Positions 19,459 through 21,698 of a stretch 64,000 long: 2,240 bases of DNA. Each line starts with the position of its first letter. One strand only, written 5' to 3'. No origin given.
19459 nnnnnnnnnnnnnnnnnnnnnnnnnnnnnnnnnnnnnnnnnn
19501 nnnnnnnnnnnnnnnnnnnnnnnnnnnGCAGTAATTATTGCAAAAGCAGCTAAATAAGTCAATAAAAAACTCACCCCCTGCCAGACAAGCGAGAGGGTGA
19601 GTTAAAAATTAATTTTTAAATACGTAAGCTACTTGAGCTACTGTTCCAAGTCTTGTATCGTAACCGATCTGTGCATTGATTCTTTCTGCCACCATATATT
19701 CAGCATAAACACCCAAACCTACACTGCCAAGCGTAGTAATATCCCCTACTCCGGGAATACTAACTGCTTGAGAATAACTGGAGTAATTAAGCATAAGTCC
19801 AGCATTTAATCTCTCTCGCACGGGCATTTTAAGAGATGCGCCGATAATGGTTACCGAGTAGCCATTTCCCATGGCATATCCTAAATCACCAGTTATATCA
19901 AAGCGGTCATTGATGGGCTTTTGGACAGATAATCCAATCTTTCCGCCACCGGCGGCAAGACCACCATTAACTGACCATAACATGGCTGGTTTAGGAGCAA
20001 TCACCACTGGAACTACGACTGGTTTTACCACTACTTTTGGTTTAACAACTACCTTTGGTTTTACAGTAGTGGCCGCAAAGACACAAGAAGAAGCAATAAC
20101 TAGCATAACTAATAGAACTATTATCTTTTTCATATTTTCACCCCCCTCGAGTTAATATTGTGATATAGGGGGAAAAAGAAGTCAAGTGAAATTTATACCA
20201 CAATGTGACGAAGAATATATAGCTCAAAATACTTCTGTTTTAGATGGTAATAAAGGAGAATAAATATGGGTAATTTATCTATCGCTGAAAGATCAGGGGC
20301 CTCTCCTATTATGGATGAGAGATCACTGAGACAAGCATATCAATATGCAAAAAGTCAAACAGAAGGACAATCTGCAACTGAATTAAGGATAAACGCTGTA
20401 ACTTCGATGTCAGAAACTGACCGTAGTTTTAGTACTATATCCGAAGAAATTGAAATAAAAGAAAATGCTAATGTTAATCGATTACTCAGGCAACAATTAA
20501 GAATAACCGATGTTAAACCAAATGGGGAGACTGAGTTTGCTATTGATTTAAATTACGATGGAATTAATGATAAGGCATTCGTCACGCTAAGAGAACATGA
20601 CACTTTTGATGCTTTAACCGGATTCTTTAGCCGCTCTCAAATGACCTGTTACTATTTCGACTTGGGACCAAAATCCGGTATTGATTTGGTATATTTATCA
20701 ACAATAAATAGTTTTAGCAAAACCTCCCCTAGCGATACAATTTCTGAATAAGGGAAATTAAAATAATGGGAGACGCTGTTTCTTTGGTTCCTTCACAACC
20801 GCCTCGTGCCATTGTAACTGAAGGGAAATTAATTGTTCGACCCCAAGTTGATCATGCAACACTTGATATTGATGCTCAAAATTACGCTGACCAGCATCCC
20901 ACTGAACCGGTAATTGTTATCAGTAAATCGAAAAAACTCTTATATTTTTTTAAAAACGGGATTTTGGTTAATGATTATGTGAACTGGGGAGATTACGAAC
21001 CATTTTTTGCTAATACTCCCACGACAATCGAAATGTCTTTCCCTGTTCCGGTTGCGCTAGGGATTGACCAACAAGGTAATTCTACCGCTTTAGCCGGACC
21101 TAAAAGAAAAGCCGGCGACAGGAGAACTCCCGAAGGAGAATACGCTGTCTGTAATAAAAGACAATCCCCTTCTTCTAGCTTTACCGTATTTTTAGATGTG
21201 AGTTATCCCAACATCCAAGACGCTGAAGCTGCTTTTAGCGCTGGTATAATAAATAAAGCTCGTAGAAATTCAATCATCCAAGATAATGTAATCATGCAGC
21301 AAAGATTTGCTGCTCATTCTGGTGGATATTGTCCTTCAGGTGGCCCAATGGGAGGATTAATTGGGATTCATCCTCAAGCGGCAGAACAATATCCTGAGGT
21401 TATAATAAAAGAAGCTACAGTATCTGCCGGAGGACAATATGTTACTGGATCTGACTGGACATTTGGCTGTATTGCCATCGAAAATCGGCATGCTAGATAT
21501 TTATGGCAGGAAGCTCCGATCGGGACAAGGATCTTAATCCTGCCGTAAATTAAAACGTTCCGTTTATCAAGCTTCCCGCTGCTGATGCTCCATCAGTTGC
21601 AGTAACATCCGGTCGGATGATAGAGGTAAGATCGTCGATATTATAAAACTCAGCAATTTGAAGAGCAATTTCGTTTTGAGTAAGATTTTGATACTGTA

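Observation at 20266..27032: Six-gene island of signal-peptide-less proteins carrying cell-wall-enzyme-like domains (LDT-like x2, NAGPA-like x2)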

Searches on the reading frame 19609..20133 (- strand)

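Call 54: search_protein_families(library=pfam, proteins=[window:19609-20133:-], max_evalue=0.1)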
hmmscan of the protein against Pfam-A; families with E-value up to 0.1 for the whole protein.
window:19609-20133:- (174 aa): 1 family
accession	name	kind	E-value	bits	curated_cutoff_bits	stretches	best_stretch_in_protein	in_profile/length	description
PF13505.12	OMP_b-brl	-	0.00055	20.6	28.7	1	63-159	43-151/175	Outer membrane protein beta-barrel domain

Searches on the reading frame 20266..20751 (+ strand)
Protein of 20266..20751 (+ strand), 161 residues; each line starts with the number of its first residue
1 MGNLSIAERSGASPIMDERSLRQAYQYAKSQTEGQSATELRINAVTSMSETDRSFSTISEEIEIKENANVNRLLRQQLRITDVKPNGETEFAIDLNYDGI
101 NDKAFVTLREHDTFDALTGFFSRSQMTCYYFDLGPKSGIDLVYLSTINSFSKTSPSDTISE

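Call 3: search_protein_families(library=pfam, proteins=[window:20266-20751:+], max_evalue=1)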
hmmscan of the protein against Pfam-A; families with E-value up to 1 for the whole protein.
window:20266-20751:+ (161 aa): 1 family
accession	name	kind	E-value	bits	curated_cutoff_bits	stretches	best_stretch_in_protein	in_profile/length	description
PF09077.16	Phage-MuB_C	-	0.11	12.9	25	1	5-41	37-72/78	Mu B transposition protein, C terminal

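Call 4: search_protein_families(library=ncbifam, proteins=[window:20266-20751:+], max_evalue=1)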
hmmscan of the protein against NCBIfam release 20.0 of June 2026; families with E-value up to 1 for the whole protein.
window:20266-20751:+ (161 aa): 0 families

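Call 19: search_protein_families(library=padloc, proteins=[window:20266-20751:+], max_evalue=1)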
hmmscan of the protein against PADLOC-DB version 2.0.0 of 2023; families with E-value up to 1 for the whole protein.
window:20266-20751:+ (161 aa): 0 families

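Call 20: search_protein_families(library=phrogs, proteins=[window:20266-20751:+], max_evalue=1)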
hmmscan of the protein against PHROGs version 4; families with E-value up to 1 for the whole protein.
window:20266-20751:+ (161 aa): 1 family
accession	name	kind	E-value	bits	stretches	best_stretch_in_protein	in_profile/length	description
phrog_645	-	DNA, RNA and nucleotide metabolism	0.11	13.7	1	32-102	17-84/196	Rnase E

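Call 88: list_cluster_members(proteins=[window:20266-20751:+, window:20766-21548:+, window:24060-24785:+, window:24848-26128:+, window:19609-20133:-, L029:12944-14176:-, L029:10050-10592:-])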
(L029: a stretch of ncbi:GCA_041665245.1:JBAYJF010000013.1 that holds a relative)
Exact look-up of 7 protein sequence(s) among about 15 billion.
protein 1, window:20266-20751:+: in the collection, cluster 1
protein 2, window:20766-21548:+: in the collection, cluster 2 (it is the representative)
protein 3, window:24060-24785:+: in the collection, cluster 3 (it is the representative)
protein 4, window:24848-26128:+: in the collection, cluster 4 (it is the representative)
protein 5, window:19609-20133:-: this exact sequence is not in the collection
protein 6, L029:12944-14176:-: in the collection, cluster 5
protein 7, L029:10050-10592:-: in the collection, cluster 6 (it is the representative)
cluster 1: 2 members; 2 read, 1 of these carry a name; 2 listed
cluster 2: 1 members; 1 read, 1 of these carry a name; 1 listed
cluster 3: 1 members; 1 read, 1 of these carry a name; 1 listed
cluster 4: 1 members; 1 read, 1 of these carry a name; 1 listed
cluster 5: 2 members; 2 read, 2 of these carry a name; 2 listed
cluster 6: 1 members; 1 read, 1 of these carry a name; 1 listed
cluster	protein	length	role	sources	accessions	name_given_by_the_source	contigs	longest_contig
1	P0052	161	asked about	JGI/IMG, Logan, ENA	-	-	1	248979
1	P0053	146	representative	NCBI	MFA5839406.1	MAG: hypothetical protein WC890_01965 [Candidatus Margulisiibacteriota bacterium]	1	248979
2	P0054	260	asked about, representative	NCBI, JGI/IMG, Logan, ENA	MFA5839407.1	MAG: L,D-transpeptidase family protein [Candidatus Margulisiibacteriota bacterium]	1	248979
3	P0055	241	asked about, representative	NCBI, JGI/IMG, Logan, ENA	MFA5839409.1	MAG: phosphodiester glycosidase family protein [Candidatus Margulisiibacteriota bacterium]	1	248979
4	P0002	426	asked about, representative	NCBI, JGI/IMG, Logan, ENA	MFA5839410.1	MAG: hypothetical protein WC890_01985 [Candidatus Margulisiibacteriota bacterium]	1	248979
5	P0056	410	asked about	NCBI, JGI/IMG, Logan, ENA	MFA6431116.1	MAG: L,D-transpeptidase [Candidatus Margulisiibacteriota bacterium]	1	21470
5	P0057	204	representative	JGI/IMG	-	hypothetical protein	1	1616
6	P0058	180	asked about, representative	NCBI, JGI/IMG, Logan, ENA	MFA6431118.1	MAG: hypothetical protein WCV91_01890 [Candidatus Margulisiibacteriota bacterium] | hypothetical protein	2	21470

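Call 95: search_solved_structures(query=window:20266-20751:+, max_evalue=5)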
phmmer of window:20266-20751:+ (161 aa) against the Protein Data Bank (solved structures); distinct sequences matched with E-value up to 5: 1.
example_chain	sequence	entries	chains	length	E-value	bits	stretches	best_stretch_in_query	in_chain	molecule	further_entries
4lcd_A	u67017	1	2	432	0.41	14.1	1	94-145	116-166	E3 ubiquitin-protein ligase RSP5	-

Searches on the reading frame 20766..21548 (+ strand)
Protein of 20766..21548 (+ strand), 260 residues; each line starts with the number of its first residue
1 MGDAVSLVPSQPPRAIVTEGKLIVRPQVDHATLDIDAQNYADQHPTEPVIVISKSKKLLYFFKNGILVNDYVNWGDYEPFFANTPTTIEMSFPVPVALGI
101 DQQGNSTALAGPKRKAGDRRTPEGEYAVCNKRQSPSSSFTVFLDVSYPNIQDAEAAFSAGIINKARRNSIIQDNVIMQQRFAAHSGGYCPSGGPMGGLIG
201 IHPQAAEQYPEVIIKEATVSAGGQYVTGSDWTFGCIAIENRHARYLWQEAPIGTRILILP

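Call 3: search_protein_families(library=pfam, proteins=[window:20766-21548:+], max_evalue=1)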
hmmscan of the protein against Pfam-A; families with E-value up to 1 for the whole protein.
window:20766-21548:+ (260 aa): 1 family
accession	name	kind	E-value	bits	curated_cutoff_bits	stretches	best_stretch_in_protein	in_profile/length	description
PF03734.19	YkuD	-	4.6e-12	47.2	23.4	1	48-258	2-146/146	L,D-transpeptidase catalytic domain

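Call 4: search_protein_families(library=ncbifam, proteins=[window:20766-21548:+], max_evalue=1)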
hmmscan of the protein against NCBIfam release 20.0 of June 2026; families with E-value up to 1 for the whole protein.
window:20766-21548:+ (260 aa): 1 family
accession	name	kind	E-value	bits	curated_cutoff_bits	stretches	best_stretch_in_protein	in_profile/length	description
NF040599.1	LdtF_DpaA_YafK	equivalog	5.6e-06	25.6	365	1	111-158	80-127/242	peptidoglycan meso-diaminopimelic acid protein amidase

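Call 9: find_encoding_contigs(protein=window:20766-21548:+, flank=10000, max_places=6)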
Protein window:20766-21548:+ (260 aa): 3 contigs read that carry it; 1 place shown.
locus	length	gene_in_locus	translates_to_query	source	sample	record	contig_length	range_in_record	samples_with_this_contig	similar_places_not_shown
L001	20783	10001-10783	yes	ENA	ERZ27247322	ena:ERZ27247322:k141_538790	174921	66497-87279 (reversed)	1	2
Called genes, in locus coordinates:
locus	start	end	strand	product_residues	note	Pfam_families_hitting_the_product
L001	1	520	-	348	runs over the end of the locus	PF00022:Actin (weak), PF06723:MreB_Mbl, PF11104:PilM_2 (faint), PF00012:HSP70, PF14450:FtsA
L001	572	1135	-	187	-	PF05036:SPOR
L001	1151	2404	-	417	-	PF08245:Mur_ligase_M, PF02875:Mur_ligase_C, PF27239:FOL3_C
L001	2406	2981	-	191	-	PF02163:Peptidase_M50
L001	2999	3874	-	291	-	PF02899:Phage_int_SAM_1, PF13495:Phage_int_SAM_4, PF00589:Phage_integrase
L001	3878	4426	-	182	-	PF28549:NDPSase_N (weak), PF00293:NUDIX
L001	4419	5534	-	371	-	PF04389:Peptidase_M28, PF01546:Peptidase_M20, PF05343:Peptidase_M42, PF07687:M20_dimer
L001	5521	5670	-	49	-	-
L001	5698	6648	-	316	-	PF00586:AIRS, PF02769:AIRS_C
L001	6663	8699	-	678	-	PF13205:Big_5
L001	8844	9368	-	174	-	-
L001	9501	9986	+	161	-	-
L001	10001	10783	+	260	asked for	PF03734:YkuD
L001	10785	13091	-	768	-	-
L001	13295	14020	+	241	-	PF09992:NAGPA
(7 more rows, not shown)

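Call 19: search_protein_families(library=padloc, proteins=[window:20766-21548:+], max_evalue=1)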
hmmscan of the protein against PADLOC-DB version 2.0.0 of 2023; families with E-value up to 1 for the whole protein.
window:20766-21548:+ (260 aa): 0 families

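Call 20: search_protein_families(library=phrogs, proteins=[window:20766-21548:+], max_evalue=1)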
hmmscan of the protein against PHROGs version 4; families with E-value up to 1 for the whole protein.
window:20766-21548:+ (260 aa): 3 families
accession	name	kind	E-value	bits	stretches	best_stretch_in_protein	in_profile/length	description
phrog_17304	-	unknown function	0.0024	18.2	1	110-156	80-126/246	-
phrog_35259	-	unknown function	0.19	11.8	1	230-258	205-233/313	-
phrog_27524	-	unknown function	0.22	13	1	210-251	38-77/117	-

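Call 21: search_solved_structures(query=window:20766-21548:+, max_evalue=1, show_alignments=2)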
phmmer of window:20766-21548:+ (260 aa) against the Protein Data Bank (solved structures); distinct sequences matched with E-value up to 1: 2.
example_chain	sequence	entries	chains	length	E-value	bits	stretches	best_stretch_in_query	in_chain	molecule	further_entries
8ikr_A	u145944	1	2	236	0.0019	21.1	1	110-155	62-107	YkuD domain-containing protein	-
3fbs_A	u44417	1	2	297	0.11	15.4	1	156-219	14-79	Oxidoreductase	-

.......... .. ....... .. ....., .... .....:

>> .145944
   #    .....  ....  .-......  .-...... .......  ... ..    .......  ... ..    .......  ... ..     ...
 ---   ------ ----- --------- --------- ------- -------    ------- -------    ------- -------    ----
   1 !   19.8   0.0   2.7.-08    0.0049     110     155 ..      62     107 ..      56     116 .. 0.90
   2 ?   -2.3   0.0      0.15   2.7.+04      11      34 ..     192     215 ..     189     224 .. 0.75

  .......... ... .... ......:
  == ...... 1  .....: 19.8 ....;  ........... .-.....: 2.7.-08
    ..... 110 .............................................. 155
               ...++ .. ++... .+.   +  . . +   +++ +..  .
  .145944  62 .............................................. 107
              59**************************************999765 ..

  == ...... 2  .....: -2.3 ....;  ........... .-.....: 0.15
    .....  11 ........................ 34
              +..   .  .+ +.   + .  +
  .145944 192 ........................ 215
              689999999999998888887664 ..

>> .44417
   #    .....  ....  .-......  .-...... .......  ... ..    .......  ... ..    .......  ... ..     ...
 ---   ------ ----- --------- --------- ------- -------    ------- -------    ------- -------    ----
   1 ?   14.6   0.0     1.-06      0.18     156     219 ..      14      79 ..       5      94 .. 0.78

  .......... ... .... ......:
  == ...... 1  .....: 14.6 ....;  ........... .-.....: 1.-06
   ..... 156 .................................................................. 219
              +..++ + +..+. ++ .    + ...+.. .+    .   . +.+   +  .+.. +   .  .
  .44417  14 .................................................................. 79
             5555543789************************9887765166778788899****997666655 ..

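Call 89: find_related_loci(query=window:20766-21548:+, collection=viral_contigs, flank=5000)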
Query window:20766-21548:+ (260 aa) in viral_contigs; peptide patterns used: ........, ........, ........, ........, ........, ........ (x = any residue, [..] = any of these).
4 stretches matched a pattern, but none encodes a relative of the query by tblastn (E <= 1e-3).

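Call 113: search_dna_similar(query=window:20766-21548:+, collection=phages, mode=protein, max_evalue=0.001, max_rows=8)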
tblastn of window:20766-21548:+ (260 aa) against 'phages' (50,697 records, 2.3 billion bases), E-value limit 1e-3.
No match.

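Call 116: search_dna_similar(query=window:20766-21548:+, collection=plasmids, mode=protein, max_evalue=0.001, max_rows=10)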
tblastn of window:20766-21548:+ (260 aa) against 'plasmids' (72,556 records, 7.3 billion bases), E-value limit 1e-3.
Records with a match: 3; places in all: 3; records where one place covers at least 80% of the query: 2.
Best place of each record, by identity: <60% 3.
By first word of the organism name: Thiothrix 2; Methylobacterium 1.
By predicted mobility (MOB-suite, as given by PLSDB): non-mobilizable 3.
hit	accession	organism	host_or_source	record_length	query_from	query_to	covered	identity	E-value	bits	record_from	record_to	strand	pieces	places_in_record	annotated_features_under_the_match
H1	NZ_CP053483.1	Thiothrix subterranea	cell culture,underground horizons of a ...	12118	50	260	81%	26.9%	9e-7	57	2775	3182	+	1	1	L,D-transpeptidase family protein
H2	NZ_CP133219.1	Thiothrix lacustris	Kaluga region, Russia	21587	50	260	81%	26.4%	2e-6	56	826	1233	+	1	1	L,D-transpeptidase family protein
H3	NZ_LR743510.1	Methylobacterium bullatum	-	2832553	111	152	16%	54.8%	3e-5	52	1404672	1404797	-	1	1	none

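Call 118: get_annotated_region(hit=H1, flank=1500)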
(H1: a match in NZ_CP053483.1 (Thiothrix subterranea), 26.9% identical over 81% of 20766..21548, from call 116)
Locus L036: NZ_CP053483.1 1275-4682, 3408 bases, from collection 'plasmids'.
description: Thiothrix subterranea strain Ku-5 plasmid pTSUKu5_12_unt9, complete sequence
organism: Thiothrix subterranea (NCBI taxid 2735563)
taxonomy: Bacteria; Pseudomonadota; Gammaproteobacteria; Thiotrichales; Thiotrichaceae; Thiothrix; Thiothrix subterranea
host: -; source: cell culture,underground horizons of a flooded mine in Russia; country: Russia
typing (MOB-suite, as given by PLSDB): non-mobilizable
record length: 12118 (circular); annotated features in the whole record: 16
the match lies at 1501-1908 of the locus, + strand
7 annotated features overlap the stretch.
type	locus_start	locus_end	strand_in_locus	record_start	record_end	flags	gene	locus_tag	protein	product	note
CDS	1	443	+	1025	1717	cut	-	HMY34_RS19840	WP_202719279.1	hypothetical protein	-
CDS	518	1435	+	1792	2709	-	-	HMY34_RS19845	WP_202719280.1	hypothetical protein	-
CDS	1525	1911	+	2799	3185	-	-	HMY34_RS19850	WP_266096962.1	L,D-transpeptidase family protein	-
CDS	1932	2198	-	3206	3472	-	-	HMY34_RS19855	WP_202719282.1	ribbon-helix-helix domain-containing protein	-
CDS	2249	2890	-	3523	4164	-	-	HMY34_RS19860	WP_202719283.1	AAA family ATPase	-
CDS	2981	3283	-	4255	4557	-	-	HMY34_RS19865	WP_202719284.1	type II toxin-antitoxin system RelE/ParE family toxin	GO:0030541 - plasmid partitioning [Evidence IEA]; GO:0051290 - protein heterotetramerization [Evidence IEA]; GO:0009432 ...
CDS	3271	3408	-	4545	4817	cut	-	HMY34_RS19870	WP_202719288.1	CopG family ribbon-helix-helix protein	-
